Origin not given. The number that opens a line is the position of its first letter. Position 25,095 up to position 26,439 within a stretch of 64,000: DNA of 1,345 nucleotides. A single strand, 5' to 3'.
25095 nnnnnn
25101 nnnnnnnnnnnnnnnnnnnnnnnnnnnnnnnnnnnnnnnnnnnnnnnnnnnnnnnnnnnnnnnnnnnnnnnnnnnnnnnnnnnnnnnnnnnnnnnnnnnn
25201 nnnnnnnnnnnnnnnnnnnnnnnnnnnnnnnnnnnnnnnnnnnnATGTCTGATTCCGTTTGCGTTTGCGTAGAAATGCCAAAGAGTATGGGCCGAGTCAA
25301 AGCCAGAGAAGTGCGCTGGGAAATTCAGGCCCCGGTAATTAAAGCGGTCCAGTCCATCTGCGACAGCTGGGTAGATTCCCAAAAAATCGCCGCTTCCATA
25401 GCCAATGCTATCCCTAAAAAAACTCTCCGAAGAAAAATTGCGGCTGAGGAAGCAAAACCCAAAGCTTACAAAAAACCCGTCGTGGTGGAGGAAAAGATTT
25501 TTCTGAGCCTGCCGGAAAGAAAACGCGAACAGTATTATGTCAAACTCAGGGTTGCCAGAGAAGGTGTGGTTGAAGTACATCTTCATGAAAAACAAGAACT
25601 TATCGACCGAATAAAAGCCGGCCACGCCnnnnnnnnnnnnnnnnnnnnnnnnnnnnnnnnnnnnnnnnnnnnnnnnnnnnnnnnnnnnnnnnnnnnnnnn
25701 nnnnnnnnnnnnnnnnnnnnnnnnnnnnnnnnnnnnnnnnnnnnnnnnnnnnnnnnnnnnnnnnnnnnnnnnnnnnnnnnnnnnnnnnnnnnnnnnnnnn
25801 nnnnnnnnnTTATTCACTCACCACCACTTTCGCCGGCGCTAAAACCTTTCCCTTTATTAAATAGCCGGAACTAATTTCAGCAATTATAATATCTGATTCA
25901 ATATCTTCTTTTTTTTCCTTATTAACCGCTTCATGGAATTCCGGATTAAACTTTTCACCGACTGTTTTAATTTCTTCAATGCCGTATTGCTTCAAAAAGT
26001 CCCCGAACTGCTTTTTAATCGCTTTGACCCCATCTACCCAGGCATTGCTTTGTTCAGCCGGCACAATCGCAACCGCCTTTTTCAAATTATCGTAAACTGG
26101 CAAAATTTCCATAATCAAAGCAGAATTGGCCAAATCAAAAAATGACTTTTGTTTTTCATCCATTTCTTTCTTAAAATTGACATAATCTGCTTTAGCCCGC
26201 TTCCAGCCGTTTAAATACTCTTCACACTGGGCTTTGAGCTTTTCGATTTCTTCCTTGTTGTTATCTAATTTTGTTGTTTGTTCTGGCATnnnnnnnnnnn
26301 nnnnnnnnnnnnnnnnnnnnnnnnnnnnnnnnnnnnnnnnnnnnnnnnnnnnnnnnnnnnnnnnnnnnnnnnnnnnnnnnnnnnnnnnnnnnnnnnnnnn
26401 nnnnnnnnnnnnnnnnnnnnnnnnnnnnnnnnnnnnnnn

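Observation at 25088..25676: GC-rich, plus-strand, SD-equipped basic-protein gene set antisense into the hrcA-grpE-dnaK-dnaJ heat-shock operon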

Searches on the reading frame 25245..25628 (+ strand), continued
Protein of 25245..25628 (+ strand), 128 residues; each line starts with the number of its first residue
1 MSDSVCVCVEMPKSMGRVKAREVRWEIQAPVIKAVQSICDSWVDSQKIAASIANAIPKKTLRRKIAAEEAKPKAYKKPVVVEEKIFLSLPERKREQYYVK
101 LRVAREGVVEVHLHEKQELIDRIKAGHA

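Call 90: find_related_loci(query=window:25245-25628:+, collection=viral_contigs, flank=5000)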
Query window:25245-25628:+ (128 aa) in viral_contigs; peptide patterns used: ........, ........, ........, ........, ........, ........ (x = any residue, [..] = any of these).
4 stretches matched a pattern, but none encodes a relative of the query by tblastn (E <= 1e-3).

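Call 91: find_related_loci(query=P0006, collection=viral_contigs, flank=5000)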
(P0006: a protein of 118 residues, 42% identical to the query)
Query P0006 (118 aa) in viral_contigs; peptide patterns used: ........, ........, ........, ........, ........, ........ (x = any residue, [..] = any of these).
9 stretches matched a pattern, but none encodes a relative of the query by tblastn (E <= 1e-3).

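Call 92: search_dna_similar(query=window:25245-25628:+, collection=plasmids, mode=protein, max_evalue=0.01)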
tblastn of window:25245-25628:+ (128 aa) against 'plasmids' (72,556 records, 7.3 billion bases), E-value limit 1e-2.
No match.

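Call 93: search_dna_similar(query=window:25245-25628:+, collection=phages, mode=protein, max_evalue=0.01)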
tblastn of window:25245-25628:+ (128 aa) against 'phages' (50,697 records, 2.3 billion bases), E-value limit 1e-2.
No match.

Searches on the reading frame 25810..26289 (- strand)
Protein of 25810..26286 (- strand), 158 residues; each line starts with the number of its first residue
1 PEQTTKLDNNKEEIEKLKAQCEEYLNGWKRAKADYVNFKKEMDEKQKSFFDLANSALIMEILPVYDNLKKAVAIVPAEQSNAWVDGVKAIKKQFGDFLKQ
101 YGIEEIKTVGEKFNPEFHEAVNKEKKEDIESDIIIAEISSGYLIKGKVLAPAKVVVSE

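Call 15: find_related_loci(query=window:25810-26286:-, collection=genome_contigs, flank=6000)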
Query window:25810-26286:- (158 aa) in genome_contigs; peptide patterns used: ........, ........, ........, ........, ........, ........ (x = any residue, [..] = any of these).
166 stretches matched a pattern; 7 encode a relative of the query (tblastn E <= 1e-3); 7 distinct loci.
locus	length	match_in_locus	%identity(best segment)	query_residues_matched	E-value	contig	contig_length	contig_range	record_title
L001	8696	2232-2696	86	2-158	6e-80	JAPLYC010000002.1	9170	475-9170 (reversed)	MAG: Candidatus Parcubacteria bacterium isolate LacPavin_0920_SED3_MAG_40_21 LacPavin_0920_SED3_scaffold_869262, whole g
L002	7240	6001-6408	46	23-156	3e-31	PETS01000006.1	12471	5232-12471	MAG: Candidatus Falkowbacteria bacterium CG02_land_8_20_14_3_00_36_14 CG02_land_8_20_14_3.00_150_scaffold_7397_c, whole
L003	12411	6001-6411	48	22-156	1e-30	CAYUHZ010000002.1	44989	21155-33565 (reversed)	MAG TPA_asm: uncultured Gammaproteobacteria bacterium isolate SRP257756_co1_214 genome assembly, contig: NODE_450_length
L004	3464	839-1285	37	3-156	2e-28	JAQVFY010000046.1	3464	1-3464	MAG: Patescibacteria group bacterium isolate STE_17 NODE_92900_length_3464_cov_3.388672_Sandtown_E, whole genome shotgun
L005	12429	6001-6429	38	23-158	2e-24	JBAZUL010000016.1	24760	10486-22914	MAG: Patescibacteria group bacterium isolate SO_2017_GW1_227 NODE_8168_length_24760_cov_3.644379_OW334_2017, whole genom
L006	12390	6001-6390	39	23-156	1e-20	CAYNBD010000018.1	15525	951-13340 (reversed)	MAG TPA_asm: uncultured Gammaproteobacteria bacterium isolate binchicken_co129_838 genome assembly, contig: NODE_11367_l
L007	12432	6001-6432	31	12-157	3e-16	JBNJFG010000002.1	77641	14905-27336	MAG: Bacillota bacterium isolate Y22_7dBSd1.bin.13 NODE_79_length_77641_cov_31.860721, whole genome shotgun sequence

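Call 95: find_related_loci(query=A5, collection=metagenome_contigs, flank=2500)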
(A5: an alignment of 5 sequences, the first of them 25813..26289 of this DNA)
Query A5 (159 aa) in metagenome_contigs; peptide patterns used: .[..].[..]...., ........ (x = any residue, [..] = any of these).
600 stretches matched a pattern (row limit reached: there are more); 482 encode a relative of the query (tblastn E <= 1e-3); the best 80 are kept; 80 distinct loci.
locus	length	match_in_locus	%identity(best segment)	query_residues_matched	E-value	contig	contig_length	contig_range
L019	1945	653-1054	84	14-147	4e-78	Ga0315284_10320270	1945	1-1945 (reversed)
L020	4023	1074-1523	71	9-159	5e-70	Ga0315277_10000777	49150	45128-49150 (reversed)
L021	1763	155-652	64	1-159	8e-71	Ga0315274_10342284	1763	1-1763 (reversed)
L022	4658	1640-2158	60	1-159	2e-68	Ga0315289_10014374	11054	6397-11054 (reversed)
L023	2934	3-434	69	15-159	5e-66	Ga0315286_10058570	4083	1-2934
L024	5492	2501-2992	63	10-159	1e-65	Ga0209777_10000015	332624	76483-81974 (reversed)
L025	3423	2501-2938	59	14-158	2e-53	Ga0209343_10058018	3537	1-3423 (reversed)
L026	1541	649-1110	55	8-159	2e-53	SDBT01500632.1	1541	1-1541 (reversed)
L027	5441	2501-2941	57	14-159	3e-51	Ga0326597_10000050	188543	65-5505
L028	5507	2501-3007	49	2-159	7e-51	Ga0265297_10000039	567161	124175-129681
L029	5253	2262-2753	53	3-159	2e-50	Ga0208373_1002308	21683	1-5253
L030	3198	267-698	53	14-159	7e-50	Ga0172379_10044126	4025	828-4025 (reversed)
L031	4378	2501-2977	50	14-159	1e-49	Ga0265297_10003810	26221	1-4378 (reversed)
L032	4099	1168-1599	53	14-159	3e-49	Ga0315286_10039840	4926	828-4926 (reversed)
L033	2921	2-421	55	18-159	1e-49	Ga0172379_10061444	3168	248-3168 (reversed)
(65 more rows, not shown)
